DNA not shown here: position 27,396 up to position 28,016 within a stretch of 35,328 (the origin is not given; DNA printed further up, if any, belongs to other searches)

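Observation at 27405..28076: MuF head protein with a nuclease-toxin-like C-terminus, followed by an overlapping CPCC zinc-ribbon gene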

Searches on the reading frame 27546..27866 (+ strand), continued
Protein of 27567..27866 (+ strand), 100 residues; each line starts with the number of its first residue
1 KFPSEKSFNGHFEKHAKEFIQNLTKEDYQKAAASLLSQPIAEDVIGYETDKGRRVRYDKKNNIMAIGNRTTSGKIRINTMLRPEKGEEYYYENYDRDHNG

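Call 76: find_related_loci(query=A6, collection=genome_contigs, flank=3000)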
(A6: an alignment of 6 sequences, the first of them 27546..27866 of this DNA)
Query A6 (107 aa) in genome_contigs; peptide patterns used: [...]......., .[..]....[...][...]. (x = any residue, [..] = any of these).
79 stretches matched a pattern; 12 encode a relative of the query (tblastn E <= 1e-3); 12 distinct loci.
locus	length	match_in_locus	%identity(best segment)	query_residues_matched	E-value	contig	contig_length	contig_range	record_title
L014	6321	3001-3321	86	1-107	1e-62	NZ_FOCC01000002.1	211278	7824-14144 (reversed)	Ligilactobacillus sp. WC1T17, whole genome shotgun sequence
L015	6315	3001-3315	63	1-105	6e-45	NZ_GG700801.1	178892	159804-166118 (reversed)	Lactobacillus iners DSM 13335 SCAFFOLD1, whole genome shotgun sequence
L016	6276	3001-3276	66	1-97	1e-38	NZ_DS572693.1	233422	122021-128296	Streptococcus infantarius subsp. infantarius ATCC BAA-102 Scfld_02_19, whole genome shotgun sequence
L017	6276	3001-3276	63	1-97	2e-37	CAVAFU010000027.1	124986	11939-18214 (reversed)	Oribacterium sp. isolate H07665-L1_cleanbin_000001 genome assembly, contig: Spades_H07665-L1_contig_12, whole genome sho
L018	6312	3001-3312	47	1-106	4e-33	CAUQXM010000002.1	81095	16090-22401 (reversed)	MAG TPA_asm: uncultured Streptococcus sp. isolate ERR9968797_bin.32_MetaWRAP_v1.3_MAG genome assembly, contig: ERZ216156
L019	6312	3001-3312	47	1-106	8e-33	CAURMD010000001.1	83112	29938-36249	MAG TPA_asm: uncultured Streptococcus sp. isolate ERR9968722_bin.8_MetaWRAP_v1.3_MAG genome assembly, contig: ERZ2161581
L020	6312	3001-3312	48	1-106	9e-33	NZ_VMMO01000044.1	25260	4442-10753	Streptococcus sp. 202 202_S24_L001_R1_001_(paired)_contig_44, whole genome shotgun sequence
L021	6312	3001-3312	47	1-106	6e-32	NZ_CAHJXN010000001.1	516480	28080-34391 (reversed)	Streptococcus thalassemiae strain Marseille-Q2617, whole genome shotgun sequence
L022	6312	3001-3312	47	1-106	3e-32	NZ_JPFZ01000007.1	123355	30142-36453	Streptococcus mitis subsp. carlssonii strain SK608 gsmSK608.contig.6_1, whole genome shotgun sequence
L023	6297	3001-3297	47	1-104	2e-28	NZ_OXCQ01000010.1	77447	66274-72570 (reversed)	Streptococcus sp. 596553, whole genome shotgun sequence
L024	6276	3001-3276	48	1-94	8e-27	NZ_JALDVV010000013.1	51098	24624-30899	Streptococcus mitis strain O7-1 NODE_13_length_51098_cov_31.083887, whole genome shotgun sequence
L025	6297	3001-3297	49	1-104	3e-26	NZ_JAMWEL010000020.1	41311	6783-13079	Streptococcus suis strain DE406T AFEJCGJP_20, whole genome shotgun sequence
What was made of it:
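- Tried and rejected: A narrower alignment worked (call 76).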

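Call 80: search_protein_families(library=pfam, proteins=[L001:4123-4371:+], max_evalue=0.01)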
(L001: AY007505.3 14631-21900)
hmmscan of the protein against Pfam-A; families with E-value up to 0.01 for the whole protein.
L001:4123-4371:+ (83 aa): 1 family
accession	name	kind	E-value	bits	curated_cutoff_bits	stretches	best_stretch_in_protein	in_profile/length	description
PF19791.4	DUF6275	-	5.4e-29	100.3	22.6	1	3-83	2-81/81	Family of unknown function (DUF6275)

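Call 88: search_protein_representatives(alignment_id=A3)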
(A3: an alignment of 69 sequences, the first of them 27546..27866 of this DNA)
Query: 69 sequences, 146 profile positions. Proteins with E-value up to 0.001 (for the whole library): 4601; up to 1e-10: 2559; up to 1e-30: 323. The best 150 are listed.
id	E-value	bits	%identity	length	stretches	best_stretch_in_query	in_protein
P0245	5.0e-69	247.3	-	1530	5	34-134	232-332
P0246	5.2e-48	179.1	-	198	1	21-136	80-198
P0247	6.2e-48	178.9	-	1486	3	29-135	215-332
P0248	1.1e-47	178.1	-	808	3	19-135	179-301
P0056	1.1e-47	178.1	-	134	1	35-136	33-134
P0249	7.0e-46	172.2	-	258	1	29-136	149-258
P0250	2.1e-45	170.7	-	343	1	30-136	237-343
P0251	3.0e-45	170.2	-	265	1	17-136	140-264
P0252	9.0e-45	168.6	-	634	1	20-136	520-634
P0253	2.6e-44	167.2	-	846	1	31-136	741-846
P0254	3.9e-44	166.6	-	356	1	25-136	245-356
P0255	4.9e-44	166.3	-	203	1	24-136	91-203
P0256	1.5e-43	164.7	-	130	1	35-136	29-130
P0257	3.3e-43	163.6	-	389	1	31-136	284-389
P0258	3.7e-43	163.4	-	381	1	30-136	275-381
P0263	9.0e-43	162.1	-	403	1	30-136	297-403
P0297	4.1e-40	153.5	-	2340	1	42-136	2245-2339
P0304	9.3e-40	152.4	-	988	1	33-136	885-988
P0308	1.1e-39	152.1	-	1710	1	37-136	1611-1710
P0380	2.2e-36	141.4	-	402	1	3-142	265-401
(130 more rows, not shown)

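Call 89: search_protein_families(library=pfam, proteins=[P0253, P0297, P0308, P0263, P0380, P0304, P0252, P0245], max_evalue=0.001)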
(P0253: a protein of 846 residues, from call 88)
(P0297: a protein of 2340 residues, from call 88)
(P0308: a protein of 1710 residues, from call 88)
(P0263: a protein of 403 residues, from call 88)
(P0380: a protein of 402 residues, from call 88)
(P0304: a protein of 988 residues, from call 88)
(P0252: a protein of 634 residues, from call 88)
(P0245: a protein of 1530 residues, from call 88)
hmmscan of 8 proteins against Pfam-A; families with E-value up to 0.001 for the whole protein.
P0253 (846 aa): 1 family
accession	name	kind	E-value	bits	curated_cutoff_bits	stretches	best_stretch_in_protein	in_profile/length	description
PF05593.20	RHS_repeat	-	9.2e-05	23.2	22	0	260-286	1-27/38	RHS Repeat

P0297 (2340 aa): 6 families
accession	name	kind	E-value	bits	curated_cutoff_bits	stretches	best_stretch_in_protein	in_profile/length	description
PF05593.20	RHS_repeat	-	5.7e-21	74.8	22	1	1303-1336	3-37/38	RHS Repeat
PF13517.12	FG-GAP_3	-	2.7e-15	57.1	26.9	0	836-921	1-60/61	FG-GAP-like repeat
PF01839.29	FG-GAP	-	2.8e-12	46.7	22.1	0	428-445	3-20/37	FG-GAP repeat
PF12256.14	TcdB_toxin_midN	-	8e-07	29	24.8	0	909-1034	32-158/181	Insecticide toxin TcdB middle/N-terminal region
PF03534.18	SpvB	-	1.3e-06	28.3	22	1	54-104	3-52/287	Salmonella virulence plasmid 65kDa B protein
PF20041.5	DUF6443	-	0.00016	22.4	27.8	0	1380-1413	39-71/137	Domain of unknown function (DUF6443)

P0308 (1710 aa): 3 families
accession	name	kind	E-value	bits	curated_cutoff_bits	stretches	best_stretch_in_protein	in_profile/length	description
PF20041.5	DUF6443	-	2.8e-36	125.2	27.8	1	309-438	11-136/137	Domain of unknown function (DUF6443)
PF19081.6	Ig_7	-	5.6e-19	68.7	27.3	2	230-289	26-84/84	Ig-like domain CHU_C associated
PF05593.20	RHS_repeat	-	4.8e-07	30.5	22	0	1039-1075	1-36/38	RHS Repeat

P0263 (403 aa): 0 families

P0380 (402 aa): 0 families

P0304 (988 aa): 2 families
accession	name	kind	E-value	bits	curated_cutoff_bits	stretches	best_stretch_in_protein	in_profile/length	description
PF13332.12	Fil_haemagg_2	-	1.6e-25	90.6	22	1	217-372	2-169/170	Hemagglutinin repeat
PF02321.23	OEP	-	1.2e-06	28.9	22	1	120-192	104-176/187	Outer membrane efflux protein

P0252 (634 aa): 1 family
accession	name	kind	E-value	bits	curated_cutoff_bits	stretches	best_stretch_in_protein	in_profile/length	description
PF04829.18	PT-VENN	-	1.4e-13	51.2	20.3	1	362-410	3-51/52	Pre-toxin domain with VENN motif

P0245 (1530 aa): 1 family
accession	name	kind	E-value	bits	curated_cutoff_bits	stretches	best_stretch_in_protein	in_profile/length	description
PF14198.11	TnpV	-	0.00068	20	27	0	751-783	21-53/111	Transposon-encoded protein TnpV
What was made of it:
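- The domain occurs at the extreme C-terminus of thousands of proteins with classical toxin-delivery N-termini (calls 88, 89).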

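Call 91: get_annotated_region(hit=H20, flank=1500)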
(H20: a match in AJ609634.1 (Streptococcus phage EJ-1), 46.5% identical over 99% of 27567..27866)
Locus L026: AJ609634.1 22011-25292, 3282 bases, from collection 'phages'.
description: Bacteriophage EJ-1 proviral DNA, complete genome.
organism: Streptococcus phage EJ-1 (NCBI taxid 12402)
taxonomy: Viruses; Duplodnaviria; Heunggongvirae; Uroviricota; Caudoviricetes
host: Streptococcus pneumoniae 101; source: -; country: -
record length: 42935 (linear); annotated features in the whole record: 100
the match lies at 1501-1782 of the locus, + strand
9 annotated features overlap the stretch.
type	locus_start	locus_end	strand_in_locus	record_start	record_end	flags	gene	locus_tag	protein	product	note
CDS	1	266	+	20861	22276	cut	-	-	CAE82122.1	portal protein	ORF40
CDS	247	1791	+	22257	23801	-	-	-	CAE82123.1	minor head protein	ORF41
regulatory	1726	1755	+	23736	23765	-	-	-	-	promoter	-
CDS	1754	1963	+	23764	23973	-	-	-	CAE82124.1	hypothetical protein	ORF42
CDS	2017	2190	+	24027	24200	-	-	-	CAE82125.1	hypothetical protein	ORF43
CDS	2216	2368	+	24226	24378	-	-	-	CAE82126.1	hypothetical protein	ORF44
CDS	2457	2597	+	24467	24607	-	-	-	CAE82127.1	hypothetical protein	ORF45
regulatory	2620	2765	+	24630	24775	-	-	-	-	terminator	-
CDS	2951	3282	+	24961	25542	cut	-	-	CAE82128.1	scaffolding protein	ORF46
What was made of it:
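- Tried and rejected: A 10/12 sigma-70-like site lies at 27763-27790, and EJ-1's record annotates a promoter at the equivalent place (call 91).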
